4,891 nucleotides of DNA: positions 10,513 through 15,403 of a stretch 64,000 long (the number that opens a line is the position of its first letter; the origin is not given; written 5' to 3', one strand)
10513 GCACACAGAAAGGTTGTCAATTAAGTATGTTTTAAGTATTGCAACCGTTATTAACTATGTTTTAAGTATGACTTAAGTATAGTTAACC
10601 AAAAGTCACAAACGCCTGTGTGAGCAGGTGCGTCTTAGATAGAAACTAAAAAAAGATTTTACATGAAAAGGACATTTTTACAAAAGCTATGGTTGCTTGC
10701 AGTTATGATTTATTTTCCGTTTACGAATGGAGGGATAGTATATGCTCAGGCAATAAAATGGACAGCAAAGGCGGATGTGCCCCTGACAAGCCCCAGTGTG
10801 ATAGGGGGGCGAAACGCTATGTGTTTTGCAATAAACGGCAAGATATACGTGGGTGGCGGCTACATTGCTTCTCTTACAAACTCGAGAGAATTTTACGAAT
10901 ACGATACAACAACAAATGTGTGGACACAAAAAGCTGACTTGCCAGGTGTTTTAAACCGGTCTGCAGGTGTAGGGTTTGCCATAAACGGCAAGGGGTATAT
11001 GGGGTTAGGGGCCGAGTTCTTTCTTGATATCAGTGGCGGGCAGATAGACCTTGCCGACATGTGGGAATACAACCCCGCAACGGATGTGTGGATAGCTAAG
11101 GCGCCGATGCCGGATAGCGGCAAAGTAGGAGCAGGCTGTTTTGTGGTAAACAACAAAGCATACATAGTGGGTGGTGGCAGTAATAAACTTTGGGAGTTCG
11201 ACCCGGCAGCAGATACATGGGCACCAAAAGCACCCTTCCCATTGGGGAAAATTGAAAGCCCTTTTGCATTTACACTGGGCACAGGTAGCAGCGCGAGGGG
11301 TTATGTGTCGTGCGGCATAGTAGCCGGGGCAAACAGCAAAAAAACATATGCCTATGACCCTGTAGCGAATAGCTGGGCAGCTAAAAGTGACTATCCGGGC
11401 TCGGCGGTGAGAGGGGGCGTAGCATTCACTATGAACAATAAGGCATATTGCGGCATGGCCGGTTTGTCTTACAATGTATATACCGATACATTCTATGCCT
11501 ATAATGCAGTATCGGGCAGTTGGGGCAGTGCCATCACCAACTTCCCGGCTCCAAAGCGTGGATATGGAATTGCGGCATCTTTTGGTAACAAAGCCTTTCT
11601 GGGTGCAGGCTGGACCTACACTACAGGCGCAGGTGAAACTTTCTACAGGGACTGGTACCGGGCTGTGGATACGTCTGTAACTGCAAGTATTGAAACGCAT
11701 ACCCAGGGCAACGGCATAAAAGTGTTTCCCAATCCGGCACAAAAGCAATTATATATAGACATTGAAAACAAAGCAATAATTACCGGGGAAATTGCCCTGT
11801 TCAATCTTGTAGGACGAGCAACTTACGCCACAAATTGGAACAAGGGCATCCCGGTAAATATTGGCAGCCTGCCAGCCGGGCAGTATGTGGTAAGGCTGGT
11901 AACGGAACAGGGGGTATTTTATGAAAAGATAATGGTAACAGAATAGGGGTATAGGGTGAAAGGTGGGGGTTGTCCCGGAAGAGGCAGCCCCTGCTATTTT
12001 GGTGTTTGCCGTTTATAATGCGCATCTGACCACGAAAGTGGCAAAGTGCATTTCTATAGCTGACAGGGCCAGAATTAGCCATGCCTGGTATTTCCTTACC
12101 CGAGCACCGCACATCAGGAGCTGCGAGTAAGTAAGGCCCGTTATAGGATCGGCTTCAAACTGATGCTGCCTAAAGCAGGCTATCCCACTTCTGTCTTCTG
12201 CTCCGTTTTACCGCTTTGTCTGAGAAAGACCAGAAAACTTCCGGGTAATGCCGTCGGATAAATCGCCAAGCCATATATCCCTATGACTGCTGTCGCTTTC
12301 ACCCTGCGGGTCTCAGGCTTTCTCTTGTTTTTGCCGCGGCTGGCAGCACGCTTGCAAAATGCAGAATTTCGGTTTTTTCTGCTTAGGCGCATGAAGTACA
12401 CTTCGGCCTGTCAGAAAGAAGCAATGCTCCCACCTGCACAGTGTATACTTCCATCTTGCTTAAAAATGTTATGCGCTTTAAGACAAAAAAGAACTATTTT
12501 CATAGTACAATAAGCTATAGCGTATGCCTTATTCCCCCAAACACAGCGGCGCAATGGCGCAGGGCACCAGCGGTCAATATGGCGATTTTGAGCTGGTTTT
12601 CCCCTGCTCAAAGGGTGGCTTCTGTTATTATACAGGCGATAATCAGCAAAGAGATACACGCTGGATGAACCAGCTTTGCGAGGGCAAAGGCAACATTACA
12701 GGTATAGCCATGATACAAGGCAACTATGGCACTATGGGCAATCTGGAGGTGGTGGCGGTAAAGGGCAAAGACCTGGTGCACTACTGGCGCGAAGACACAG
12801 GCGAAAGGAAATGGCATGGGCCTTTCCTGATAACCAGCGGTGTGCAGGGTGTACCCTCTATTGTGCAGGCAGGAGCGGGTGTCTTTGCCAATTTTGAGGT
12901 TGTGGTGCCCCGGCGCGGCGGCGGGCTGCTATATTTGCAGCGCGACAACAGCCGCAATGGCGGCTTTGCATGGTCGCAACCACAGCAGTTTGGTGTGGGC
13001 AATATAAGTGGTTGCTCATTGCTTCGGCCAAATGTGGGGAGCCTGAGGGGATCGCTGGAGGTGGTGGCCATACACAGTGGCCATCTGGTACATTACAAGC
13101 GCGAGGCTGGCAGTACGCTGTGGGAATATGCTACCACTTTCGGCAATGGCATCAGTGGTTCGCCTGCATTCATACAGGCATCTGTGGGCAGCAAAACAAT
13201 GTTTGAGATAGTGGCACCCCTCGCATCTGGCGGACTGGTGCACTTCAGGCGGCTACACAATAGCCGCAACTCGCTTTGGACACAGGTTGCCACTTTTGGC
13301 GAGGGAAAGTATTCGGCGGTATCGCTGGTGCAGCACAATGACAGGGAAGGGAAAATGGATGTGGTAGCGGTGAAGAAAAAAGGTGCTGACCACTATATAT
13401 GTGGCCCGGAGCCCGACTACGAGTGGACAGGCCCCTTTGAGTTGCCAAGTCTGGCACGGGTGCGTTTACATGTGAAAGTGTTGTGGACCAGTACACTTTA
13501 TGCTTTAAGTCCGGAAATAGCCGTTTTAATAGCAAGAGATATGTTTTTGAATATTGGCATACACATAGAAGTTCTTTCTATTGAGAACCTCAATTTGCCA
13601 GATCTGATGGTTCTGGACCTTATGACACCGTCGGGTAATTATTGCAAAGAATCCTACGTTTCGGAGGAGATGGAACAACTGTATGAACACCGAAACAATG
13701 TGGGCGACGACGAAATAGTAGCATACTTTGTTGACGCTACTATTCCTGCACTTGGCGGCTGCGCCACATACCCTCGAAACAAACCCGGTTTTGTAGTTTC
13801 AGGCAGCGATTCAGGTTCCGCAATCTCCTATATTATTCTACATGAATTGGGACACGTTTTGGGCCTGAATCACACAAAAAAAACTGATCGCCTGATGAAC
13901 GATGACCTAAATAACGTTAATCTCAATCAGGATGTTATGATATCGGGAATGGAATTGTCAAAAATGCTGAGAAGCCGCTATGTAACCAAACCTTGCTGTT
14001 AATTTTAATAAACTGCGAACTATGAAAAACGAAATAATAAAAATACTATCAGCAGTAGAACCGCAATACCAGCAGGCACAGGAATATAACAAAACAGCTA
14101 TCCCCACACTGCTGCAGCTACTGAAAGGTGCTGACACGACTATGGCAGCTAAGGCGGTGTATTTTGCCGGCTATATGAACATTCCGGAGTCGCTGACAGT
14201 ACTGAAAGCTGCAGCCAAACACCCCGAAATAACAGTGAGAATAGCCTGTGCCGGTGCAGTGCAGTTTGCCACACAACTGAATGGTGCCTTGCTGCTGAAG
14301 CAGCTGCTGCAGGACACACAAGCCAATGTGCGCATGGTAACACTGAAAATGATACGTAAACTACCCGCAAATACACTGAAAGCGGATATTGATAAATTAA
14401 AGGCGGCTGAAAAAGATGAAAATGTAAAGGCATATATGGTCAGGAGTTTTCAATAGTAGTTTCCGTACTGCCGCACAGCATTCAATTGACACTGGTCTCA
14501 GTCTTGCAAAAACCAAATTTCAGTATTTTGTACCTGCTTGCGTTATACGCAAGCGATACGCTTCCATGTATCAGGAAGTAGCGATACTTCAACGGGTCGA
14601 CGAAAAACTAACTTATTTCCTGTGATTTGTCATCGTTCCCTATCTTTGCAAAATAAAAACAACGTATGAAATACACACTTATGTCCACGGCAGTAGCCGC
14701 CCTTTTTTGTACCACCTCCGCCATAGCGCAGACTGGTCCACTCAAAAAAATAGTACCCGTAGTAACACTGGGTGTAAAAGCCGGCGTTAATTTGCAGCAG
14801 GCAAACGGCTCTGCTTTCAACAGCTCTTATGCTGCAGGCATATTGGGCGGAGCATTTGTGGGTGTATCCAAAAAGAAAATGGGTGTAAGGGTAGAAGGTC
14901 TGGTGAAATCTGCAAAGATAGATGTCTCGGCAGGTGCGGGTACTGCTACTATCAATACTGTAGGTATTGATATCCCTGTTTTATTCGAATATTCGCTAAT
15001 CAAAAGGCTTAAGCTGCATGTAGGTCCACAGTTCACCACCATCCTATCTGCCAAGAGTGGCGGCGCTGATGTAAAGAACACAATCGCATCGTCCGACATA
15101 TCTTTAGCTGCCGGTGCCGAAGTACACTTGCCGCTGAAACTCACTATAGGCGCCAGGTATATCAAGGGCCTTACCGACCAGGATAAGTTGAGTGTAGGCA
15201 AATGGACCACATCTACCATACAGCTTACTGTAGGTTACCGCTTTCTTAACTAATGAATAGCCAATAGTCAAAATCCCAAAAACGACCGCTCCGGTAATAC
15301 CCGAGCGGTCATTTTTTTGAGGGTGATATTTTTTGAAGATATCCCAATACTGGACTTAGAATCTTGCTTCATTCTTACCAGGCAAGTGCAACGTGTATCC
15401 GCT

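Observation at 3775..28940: A 25-kb accessory region bracketed by a 48/50-identical inverted repeat with att-like architecture and no recombinase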

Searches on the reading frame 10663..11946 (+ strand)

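Call 25: search_protein_families(library=pfam, proteins=[window:10663-11946:+])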
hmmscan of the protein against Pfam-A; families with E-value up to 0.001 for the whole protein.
window:10663-11946:+ (427 aa): 11 families
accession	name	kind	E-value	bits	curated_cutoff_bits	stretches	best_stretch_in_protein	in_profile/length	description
PF24681.1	Kelch_KLHDC2_KLHL20_DRC7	-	6.3e-17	62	50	2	50-171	105-221/221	KLHDC2/KLHL20/DRC7 Kelch-repeats domain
PF01344.31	Kelch_1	-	2e-16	59.6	20.1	1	56-94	9-46/46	Kelch motif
PF13964.12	Kelch_6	-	3.8e-13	49.3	25.3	0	55-94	8-47/50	Kelch motif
PF07646.21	Kelch_2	-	5.4e-13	48.6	21.3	1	52-94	6-48/48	Kelch motif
PF13415.12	Kelch_3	-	2.1e-12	47.3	22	0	58-95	1-38/48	Galactose oxidase, central domain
PF24981.1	Beta-prop_ATRN-LZTR1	-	7.7e-12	45.5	50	0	53-91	44-83/289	Attractin/LZTR1 beta-propeller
PF24996.1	NANM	-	1.4e-09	37.7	45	1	51-178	10-131/350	N-acetylneuraminate epimerase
PF18962.6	Por_Secre_tail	-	1.6e-08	35.1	27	1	354-425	1-75/75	Secretion system C-terminal sorting domain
PF13418.12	Kelch_4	-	2.6e-07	30.9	21.6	1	51-94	4-48/49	Galactose oxidase, central domain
PF25210.1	Kelch_FKB95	-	4.6e-07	30.2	70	1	52-186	83-203/268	FKB95, Kelch-repeats domain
PF06394.18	Pepsin-I3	-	0.00019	22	21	0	52-88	20-58/74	Pepsin inhibitor-3-like repeated domain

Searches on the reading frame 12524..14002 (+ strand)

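Call 25: search_protein_families(library=pfam, proteins=[window:12524-14002:+])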
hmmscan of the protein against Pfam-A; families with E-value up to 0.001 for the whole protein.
window:12524-14002:+ (492 aa): 4 families
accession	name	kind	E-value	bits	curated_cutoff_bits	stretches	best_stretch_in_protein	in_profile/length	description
PF00413.30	Peptidase_M10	-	4.4e-06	27.1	24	1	405-463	77-137/159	Matrixin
PF07998.17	Peptidase_M54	-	0.00023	21.7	24.4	0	438-465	149-177/194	Peptidase family M54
PF13582.12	Reprolysin_3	-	0.00025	22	22.4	1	343-451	18-123/123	Metallo-peptidase family M12B Reprolysin-like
PF13360.13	PQQ_2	-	0.00034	20.8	27.6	1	72-255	32-196/233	Outer membrane protein assembly factor BamB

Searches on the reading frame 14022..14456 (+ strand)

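Call 26: search_protein_families(library=pfam, proteins=[window:14022-14456:+])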
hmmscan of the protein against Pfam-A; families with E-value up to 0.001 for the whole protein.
window:14022-14456:+ (144 aa): 2 families
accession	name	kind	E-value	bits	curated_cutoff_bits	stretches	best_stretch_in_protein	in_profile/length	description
PF13646.12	HEAT_2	-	1.7e-07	31.9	27.7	1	27-80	1-55/88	HEAT repeats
PF02985.28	HEAT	-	0.00022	21.6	23.5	0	92-112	5-25/31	HEAT repeat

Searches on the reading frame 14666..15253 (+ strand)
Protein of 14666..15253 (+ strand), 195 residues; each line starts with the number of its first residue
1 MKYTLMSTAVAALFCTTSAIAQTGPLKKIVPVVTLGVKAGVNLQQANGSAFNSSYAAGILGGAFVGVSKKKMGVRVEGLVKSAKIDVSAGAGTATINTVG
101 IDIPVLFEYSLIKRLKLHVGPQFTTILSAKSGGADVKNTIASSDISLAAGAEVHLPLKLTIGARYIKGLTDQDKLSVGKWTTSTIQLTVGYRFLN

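Call 26: search_protein_families(library=pfam, proteins=[window:14666-15253:+])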
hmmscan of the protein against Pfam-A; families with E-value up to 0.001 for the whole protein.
window:14666-15253:+ (195 aa): 2 families
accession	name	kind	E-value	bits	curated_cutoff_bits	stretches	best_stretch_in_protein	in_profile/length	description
PF13505.12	OMP_b-brl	-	4.6e-12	46.9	28.7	1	8-193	2-175/175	Outer membrane protein beta-barrel domain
PF13568.12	OMP_b-brl_2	-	1.2e-11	45.4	27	1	33-171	9-172/175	Outer membrane protein beta-barrel domain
